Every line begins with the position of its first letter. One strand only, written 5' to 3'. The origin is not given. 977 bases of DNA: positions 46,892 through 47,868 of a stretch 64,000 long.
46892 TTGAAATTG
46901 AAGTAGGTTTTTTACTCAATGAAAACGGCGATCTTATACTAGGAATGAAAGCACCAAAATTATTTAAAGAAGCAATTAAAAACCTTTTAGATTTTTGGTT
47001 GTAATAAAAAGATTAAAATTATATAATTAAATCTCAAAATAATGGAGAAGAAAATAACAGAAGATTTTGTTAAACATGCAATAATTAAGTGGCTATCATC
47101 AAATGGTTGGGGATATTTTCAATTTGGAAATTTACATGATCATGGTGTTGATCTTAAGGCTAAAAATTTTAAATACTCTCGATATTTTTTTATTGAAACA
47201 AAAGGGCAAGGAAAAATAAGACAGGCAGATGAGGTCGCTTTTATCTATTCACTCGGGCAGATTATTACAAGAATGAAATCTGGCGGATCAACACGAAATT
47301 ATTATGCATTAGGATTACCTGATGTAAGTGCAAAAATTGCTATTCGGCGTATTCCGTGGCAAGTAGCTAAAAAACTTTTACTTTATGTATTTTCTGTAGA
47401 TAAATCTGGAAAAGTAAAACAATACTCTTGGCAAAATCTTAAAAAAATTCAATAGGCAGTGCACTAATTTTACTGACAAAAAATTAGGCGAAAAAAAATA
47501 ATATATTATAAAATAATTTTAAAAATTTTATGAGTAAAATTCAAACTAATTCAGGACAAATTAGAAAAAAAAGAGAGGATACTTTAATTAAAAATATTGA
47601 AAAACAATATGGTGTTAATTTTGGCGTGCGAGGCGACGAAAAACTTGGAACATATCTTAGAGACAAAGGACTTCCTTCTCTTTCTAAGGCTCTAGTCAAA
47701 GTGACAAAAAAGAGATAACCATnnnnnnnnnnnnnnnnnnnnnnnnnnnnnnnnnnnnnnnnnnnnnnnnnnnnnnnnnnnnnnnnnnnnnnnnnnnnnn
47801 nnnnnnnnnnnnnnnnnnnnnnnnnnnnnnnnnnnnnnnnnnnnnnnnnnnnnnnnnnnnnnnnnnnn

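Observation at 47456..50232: Five-gene operon (small protein / HEPN-like / 2-TM / Cas4-like nuclease / Bro-N) next to an R-M system: candidate undescribed defence module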

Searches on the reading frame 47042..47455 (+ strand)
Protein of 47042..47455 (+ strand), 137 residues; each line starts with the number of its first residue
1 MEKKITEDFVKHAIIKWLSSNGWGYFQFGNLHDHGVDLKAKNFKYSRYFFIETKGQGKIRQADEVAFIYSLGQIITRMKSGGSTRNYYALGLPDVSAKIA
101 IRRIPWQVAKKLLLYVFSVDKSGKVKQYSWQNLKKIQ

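Call 3: search_protein_families(library=pfam, proteins=[window:47042-47455:+], max_evalue=0.1)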
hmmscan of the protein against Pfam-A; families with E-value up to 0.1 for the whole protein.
window:47042-47455:+ (137 aa): 0 families

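Call 4: search_protein_families(library=padloc, proteins=[window:47042-47455:+], max_evalue=0.1)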
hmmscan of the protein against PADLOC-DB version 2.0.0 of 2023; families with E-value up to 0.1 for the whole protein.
window:47042-47455:+ (137 aa): 0 families

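Call 6: search_protein_families(library=ncbifam, proteins=[window:47042-47455:+], max_evalue=0.1)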
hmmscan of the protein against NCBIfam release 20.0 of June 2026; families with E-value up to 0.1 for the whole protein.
window:47042-47455:+ (137 aa): 0 families

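Call 7: search_protein_families(library=phrogs, proteins=[window:47042-47455:+], max_evalue=0.1)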
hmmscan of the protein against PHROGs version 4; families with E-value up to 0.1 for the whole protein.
window:47042-47455:+ (137 aa): 0 families

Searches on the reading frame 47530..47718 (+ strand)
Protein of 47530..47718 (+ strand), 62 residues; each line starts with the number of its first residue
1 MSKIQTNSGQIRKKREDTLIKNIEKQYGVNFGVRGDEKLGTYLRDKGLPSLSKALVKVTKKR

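Call 3: search_protein_families(library=pfam, proteins=[window:47530-47718:+], max_evalue=0.1)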
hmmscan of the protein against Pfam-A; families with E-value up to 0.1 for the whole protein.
window:47530-47718:+ (62 aa): 0 families

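Call 4: search_protein_families(library=padloc, proteins=[window:47530-47718:+], max_evalue=0.1)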
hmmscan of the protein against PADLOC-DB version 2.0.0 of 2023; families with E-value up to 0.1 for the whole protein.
window:47530-47718:+ (62 aa): 0 families

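Call 6: search_protein_families(library=ncbifam, proteins=[window:47530-47718:+], max_evalue=0.1)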
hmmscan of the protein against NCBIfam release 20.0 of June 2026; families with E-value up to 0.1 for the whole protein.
window:47530-47718:+ (62 aa): 0 families

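Call 7: search_protein_families(library=phrogs, proteins=[window:47530-47718:+], max_evalue=0.1)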
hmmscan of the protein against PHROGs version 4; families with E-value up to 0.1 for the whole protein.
window:47530-47718:+ (62 aa): 0 families

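Call 19: find_homologous_proteins(query=window:47530-47718:+, max_evalue=0.001)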
Query window:47530-47718:+ (62 aa): 50 proteins with E <= 0.001 among 50 candidates.
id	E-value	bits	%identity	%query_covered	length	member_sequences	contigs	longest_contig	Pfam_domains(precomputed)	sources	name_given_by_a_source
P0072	1.3e-31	124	100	100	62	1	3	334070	-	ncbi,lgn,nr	ncbi:MAG: hypothetical protein PHE59_01160 [Patescibacteria group bacterium]|nr:hypothetical protein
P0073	6.5e-25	103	85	100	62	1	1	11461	-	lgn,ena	-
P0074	2.7e-24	101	84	100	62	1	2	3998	-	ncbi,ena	-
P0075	3.1e-24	101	85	100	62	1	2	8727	-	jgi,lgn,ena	-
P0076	3.8e-24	101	82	100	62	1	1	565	-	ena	-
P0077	4.6e-24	100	84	100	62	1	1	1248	-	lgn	-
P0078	4.8e-24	100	82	100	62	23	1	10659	-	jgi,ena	-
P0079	6.6e-24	100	84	100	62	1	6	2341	-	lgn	-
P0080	1.1e-23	99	88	94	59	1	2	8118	-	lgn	-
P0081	1.2e-23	99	84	100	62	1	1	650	-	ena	-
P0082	2.4e-23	98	82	100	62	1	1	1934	-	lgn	-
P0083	2.5e-23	98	82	98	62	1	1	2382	-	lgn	-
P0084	3.1e-23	98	82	98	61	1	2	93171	-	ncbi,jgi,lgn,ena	ncbi:MAG: hypothetical protein WC348_01785 [Patescibacteria group bacterium]|jgi:hypothetical protei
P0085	8.1e-23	97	81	100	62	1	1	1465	-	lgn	-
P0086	1.4e-22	96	81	100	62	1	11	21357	-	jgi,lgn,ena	-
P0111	5.2e-18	82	73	97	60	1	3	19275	-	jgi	jgi:hypothetical protein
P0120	8.9e-14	68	67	87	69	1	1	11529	-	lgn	-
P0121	2.3e-12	64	63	82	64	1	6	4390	-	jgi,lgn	jgi:hypothetical protein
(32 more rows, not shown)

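Call 32: predict_structure(alignment_id=A2)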
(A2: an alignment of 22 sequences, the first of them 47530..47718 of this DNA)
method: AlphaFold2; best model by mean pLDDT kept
length: 62 residues; sequences in the alignment: 22
mean_pLDDT: 78.2   pTM: 0.55
mean pLDDT of the five models: 78.2, 73.9, 73.4, 71.0, 69.7
residues with pLDDT >= 90: 3; 70-90: 41; 50-70: 15; < 50: 3
segments of 3 or more residues with pLDDT < 50: none
pLDDT, mean of each block of 10 residues (from residue 1): 52 72 89 87 89 86 58
secondary structure, 60 per line:
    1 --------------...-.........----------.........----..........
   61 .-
elements in order: H20-27 H39-46 H51-61

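Call 54: search_protein_families(library=pfam, alignment_id=A2, max_evalue=1)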
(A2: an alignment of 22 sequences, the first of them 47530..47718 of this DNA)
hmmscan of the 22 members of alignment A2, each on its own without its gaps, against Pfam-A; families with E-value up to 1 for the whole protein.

A. member 1, window:47530-47718:+ (62 aa): 0 families

B. families by the number of members that match (of 22 scanned): 5 families
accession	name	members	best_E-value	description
PF05186.18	Dpy-30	6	0.021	Dpy-30 motif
PF25374.1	Cadherin_FAT4_N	1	0.064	FAT4-like, N-terminal cadherin-like domain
PF16344.10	FecR_C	1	0.12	FecR, C-terminal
PF03656.18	Pam16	1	0.12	Pam16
PF02416.21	TatA_B_E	1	0.32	mttA/Hcf106 family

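Call 67: find_encoding_contigs(protein=P0120, flank=4000, max_places=1)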
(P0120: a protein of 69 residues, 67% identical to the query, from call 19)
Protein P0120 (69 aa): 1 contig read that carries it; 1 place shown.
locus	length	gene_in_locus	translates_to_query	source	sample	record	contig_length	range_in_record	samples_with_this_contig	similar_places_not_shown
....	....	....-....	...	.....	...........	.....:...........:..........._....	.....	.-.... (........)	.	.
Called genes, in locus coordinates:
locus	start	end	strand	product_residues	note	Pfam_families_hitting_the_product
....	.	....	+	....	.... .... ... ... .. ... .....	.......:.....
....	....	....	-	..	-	-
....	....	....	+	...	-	-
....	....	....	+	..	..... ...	-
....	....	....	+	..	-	-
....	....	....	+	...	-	-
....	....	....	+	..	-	-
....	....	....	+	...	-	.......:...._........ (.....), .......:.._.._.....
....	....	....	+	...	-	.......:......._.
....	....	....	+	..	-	-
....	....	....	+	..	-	-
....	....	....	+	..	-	?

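Call 68: find_encoding_contigs(protein=P0121, flank=4000, max_places=2)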
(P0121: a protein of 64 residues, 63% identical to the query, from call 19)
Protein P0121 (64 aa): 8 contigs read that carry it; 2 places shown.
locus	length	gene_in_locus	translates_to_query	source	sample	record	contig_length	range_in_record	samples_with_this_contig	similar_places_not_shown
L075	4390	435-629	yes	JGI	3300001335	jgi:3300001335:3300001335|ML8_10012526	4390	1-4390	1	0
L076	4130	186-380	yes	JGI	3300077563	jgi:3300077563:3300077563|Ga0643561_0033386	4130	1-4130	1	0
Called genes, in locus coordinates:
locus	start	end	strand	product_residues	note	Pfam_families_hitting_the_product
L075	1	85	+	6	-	?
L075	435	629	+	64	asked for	-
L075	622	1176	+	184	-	-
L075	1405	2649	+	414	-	-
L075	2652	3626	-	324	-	-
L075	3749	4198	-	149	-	-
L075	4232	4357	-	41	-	-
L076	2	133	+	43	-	?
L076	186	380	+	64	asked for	-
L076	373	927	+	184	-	-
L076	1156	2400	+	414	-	-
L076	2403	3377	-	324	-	-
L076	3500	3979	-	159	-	-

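Call 69: find_encoding_contigs(protein=P0111, flank=4000, max_places=1)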
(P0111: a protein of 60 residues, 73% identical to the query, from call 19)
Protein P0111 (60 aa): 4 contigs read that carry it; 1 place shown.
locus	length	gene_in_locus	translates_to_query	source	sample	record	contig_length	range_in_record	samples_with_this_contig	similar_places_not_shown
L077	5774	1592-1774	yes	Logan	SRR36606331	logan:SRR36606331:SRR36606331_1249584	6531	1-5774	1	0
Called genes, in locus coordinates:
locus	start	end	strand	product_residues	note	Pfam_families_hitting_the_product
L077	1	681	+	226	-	?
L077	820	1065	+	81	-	PF04014:MazE_antitoxin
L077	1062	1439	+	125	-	PF02661:Fic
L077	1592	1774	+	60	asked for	-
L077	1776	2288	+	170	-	-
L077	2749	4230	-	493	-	PF13231:PMT_2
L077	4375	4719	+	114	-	-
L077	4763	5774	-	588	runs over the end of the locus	?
